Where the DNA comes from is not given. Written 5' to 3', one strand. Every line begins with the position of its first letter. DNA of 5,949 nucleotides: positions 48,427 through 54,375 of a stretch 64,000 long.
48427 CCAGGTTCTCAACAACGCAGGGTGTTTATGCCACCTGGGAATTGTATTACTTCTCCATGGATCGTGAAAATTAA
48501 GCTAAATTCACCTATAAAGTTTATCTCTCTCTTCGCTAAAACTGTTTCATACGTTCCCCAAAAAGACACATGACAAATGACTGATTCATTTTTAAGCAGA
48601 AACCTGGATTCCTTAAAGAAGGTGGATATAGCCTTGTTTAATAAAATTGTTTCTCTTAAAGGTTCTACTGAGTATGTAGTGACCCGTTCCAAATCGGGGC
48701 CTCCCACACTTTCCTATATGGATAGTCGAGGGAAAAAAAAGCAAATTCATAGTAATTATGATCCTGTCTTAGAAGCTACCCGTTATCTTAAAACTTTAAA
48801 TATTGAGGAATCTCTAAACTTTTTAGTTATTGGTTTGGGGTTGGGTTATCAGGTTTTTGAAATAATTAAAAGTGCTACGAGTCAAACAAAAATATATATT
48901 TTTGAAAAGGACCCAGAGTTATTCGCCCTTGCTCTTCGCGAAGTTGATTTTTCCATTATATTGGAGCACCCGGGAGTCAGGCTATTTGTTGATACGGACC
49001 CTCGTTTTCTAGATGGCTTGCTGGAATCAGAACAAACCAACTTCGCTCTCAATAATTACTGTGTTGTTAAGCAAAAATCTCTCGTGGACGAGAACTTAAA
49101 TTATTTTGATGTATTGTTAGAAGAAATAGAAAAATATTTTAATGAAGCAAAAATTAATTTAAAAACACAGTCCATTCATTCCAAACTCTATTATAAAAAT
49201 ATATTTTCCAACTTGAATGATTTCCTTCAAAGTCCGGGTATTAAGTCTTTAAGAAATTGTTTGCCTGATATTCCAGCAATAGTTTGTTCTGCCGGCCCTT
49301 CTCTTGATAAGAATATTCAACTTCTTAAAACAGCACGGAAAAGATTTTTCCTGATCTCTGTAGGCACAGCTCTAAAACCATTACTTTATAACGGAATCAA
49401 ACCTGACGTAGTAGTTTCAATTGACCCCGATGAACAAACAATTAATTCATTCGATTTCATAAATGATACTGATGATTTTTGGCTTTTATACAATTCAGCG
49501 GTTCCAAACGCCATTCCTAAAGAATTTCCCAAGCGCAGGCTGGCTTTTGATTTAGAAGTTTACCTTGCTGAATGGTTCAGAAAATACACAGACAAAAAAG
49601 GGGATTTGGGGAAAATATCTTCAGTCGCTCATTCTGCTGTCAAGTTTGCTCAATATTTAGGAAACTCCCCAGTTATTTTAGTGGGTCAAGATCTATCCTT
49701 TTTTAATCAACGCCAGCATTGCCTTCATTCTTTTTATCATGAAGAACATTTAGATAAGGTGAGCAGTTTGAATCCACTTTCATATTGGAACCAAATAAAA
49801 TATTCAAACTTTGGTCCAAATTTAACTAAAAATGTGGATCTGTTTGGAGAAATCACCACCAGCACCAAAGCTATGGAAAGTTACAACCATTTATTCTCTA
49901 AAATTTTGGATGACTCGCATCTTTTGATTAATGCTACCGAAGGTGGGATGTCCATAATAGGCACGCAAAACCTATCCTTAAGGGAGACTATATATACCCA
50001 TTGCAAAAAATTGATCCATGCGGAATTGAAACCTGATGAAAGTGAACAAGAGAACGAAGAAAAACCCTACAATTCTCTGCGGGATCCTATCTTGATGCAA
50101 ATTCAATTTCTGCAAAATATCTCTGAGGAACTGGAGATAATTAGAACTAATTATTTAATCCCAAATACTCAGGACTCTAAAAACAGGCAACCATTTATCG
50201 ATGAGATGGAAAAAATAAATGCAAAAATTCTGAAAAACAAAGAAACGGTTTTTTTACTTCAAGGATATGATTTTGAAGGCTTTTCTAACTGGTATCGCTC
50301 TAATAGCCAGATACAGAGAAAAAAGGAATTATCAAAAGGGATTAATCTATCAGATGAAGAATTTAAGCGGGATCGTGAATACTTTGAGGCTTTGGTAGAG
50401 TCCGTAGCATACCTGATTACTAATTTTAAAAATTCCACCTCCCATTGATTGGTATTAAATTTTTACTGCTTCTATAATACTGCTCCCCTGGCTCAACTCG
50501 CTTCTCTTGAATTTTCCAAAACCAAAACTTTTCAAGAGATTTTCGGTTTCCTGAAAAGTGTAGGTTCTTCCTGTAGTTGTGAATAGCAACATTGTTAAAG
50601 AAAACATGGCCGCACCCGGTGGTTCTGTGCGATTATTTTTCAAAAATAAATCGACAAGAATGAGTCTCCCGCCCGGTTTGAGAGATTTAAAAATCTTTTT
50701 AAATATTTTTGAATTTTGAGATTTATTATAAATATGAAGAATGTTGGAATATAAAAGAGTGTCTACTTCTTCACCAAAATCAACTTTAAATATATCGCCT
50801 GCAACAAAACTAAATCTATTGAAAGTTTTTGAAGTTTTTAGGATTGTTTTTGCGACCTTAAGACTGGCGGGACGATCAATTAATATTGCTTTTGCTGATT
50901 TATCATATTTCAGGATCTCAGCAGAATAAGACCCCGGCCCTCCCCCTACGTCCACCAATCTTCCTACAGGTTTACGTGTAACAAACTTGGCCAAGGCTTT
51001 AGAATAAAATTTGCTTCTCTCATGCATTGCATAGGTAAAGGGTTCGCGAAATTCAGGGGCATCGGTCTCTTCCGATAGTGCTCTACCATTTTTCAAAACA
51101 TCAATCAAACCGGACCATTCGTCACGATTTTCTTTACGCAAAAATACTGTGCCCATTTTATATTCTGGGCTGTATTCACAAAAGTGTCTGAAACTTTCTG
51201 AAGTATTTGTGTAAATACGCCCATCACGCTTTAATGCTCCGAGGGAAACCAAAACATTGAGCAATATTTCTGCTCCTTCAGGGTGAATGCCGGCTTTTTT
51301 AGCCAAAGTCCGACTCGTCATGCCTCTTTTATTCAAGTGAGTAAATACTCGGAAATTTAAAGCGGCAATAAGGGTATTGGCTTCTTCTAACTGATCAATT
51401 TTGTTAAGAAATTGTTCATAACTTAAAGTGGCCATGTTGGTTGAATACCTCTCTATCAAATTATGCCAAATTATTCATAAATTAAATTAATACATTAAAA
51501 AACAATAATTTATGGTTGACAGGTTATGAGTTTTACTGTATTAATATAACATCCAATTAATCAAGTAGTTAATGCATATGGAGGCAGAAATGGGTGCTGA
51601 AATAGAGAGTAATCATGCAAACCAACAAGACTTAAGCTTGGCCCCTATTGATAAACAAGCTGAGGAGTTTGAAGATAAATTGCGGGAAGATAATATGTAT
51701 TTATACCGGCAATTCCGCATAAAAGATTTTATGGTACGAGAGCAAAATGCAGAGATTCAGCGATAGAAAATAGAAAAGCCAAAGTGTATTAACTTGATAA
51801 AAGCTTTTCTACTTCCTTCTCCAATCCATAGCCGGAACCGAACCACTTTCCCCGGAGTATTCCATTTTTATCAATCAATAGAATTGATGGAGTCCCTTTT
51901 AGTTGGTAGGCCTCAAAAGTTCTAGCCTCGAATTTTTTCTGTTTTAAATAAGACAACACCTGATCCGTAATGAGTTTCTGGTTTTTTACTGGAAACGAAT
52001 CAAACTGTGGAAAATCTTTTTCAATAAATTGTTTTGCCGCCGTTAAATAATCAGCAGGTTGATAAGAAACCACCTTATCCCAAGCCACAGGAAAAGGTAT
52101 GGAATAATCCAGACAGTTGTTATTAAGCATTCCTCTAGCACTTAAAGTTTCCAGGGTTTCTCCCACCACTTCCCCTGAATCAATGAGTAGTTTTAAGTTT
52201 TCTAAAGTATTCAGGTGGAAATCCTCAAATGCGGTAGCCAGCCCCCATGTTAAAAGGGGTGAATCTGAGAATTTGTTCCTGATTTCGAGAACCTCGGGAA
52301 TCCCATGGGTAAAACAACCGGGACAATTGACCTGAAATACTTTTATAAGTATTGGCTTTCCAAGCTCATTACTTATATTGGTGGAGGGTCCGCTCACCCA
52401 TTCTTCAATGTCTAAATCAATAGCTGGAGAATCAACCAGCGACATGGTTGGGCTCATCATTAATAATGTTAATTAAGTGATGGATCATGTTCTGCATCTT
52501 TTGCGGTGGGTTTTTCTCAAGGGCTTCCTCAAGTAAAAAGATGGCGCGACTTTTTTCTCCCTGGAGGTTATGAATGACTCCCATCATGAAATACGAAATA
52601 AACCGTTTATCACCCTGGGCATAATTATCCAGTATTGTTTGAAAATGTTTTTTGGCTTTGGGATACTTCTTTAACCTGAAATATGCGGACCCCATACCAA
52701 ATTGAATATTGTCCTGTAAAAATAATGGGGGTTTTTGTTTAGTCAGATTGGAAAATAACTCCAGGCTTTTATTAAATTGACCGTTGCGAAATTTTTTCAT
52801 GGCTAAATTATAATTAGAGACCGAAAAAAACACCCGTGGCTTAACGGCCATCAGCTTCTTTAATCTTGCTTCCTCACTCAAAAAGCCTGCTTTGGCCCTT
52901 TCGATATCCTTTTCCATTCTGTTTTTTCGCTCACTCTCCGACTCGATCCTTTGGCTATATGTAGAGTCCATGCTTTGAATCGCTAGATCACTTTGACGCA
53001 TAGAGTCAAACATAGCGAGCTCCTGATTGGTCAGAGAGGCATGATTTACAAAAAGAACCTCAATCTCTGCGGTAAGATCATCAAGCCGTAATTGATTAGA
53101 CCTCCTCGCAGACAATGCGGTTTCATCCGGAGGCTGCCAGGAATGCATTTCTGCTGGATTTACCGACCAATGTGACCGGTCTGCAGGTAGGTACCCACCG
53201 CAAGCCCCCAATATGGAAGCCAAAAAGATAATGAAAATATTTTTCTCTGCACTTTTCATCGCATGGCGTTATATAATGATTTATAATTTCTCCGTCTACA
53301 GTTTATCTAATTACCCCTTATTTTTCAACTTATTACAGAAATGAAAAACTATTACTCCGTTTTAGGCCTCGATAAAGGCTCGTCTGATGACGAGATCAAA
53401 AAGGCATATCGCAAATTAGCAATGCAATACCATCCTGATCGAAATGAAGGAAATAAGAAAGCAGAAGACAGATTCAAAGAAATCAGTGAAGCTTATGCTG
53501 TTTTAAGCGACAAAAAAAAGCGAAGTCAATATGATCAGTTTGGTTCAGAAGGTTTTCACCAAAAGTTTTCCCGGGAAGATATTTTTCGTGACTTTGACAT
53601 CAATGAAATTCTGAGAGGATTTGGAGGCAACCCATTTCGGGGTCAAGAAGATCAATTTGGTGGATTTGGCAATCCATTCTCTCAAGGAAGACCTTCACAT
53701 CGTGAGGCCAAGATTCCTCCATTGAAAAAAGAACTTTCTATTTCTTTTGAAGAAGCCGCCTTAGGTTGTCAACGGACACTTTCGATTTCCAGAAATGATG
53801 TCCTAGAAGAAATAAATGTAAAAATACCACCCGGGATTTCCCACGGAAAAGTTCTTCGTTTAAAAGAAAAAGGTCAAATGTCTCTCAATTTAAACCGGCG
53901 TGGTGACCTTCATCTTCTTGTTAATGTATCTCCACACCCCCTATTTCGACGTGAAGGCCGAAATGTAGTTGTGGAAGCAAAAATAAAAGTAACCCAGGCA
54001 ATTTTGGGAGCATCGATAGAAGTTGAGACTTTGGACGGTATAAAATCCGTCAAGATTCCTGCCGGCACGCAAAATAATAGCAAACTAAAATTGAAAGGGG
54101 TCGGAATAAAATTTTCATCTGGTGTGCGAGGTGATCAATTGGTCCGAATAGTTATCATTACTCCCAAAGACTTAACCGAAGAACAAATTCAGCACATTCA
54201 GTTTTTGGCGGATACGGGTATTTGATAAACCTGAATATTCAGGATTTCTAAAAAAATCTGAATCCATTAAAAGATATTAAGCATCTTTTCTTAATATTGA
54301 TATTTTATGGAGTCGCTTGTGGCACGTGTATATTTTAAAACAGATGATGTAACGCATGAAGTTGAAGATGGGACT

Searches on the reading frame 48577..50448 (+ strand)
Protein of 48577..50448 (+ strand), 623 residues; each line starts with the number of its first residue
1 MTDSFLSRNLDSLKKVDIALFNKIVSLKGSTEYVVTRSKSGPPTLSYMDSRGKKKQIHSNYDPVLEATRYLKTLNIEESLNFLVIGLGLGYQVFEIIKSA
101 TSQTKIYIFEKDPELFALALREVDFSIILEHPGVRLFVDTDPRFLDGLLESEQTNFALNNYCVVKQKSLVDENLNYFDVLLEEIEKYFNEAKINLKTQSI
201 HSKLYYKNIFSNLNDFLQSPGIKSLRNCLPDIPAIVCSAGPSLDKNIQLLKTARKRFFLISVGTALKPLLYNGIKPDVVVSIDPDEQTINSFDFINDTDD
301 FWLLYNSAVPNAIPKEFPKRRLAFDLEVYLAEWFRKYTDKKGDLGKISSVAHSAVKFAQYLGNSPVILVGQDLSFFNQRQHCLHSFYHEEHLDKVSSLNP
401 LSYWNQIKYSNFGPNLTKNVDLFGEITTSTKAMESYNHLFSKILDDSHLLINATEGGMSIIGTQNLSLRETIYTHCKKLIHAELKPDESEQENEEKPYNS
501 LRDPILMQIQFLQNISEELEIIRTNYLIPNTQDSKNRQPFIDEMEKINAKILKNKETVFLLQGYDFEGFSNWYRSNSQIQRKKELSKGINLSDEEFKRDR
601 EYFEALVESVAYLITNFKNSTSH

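Call 3: search_protein_families(library=pfam, proteins=[window:48577-50448:+], max_evalue=0.01)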
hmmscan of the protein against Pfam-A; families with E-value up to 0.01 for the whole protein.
window:48577-50448:+ (623 aa): 2 families
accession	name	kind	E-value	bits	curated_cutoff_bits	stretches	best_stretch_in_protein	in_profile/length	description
PF01973.23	MptE-like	-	4.3e-40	137.7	34.6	1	207-376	1-169/171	6-hydroxymethylpterin diphosphokinase MptE-like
PF20157.4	Maf_flag10_N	-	6.9e-07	29.4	23.5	1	70-130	98-162/228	Glycosyltransferase Maf N-terminal domain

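Call 4: search_protein_families(library=ncbifam, proteins=[window:48577-50448:+], max_evalue=0.01)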
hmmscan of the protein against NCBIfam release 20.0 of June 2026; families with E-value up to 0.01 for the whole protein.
window:48577-50448:+ (623 aa): 1 family
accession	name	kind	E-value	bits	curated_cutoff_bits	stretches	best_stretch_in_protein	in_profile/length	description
NF050051.1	FlagModPseD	domain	3.5e-21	75.5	670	1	80-558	75-555/640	flagellin modification protein PseD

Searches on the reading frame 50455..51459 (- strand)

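Call 3: search_protein_families(library=pfam, proteins=[window:50455-51459:-], max_evalue=0.01)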
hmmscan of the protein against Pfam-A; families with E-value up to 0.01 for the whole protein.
window:50455-51459:- (334 aa): 9 families
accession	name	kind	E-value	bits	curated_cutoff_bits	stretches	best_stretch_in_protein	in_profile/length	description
PF00891.24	Methyltransf_2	-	1.5e-27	96.7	22.3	1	130-314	28-209/210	O-methyltransferase domain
PF13847.12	Methyltransf_31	-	1.2e-11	44.9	27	1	167-271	6-112/145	Methyltransferase domain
PF13649.12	Methyltransf_25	-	1e-09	39.4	27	1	169-264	2-97/97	Methyltransferase domain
PF08100.18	Dimerisation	-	1.3e-08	34.9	25.6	1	21-87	13-85/93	O-methyltransferase dimerisation domain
PF08241.18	Methyltransf_11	-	3e-08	34.6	21.2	1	169-268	1-95/95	Methyltransferase domain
PF08242.18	Methyltransf_12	-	3.2e-06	28.2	30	1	169-266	1-98/98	Methyltransferase domain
PF01209.24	Ubie_methyltran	-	7.1e-06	26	20.1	1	152-270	35-153/233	ubiE/COQ5 methyltransferase family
PF13489.12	Methyltransf_23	-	3.5e-05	24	27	1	146-272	3-120/164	Methyltransferase domain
PF05175.20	MTS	-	7e-05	23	23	1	153-269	20-139/170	Methyltransferase small domain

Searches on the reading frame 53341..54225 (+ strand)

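Call 38: search_protein_families(library=pfam, proteins=[window:53341-54225:+], max_evalue=0.00001)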
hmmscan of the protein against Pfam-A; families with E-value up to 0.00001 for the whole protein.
window:53341-54225:+ (294 aa): 2 families
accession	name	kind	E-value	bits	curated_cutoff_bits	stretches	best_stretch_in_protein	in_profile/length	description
PF01556.23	DnaJ_C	-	3.4e-41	141.2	26.6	1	129-275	2-152/152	DnaJ C terminal domain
PF00226.36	DnaJ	-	3.9e-29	101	27.8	1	3-65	1-63/63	DnaJ domain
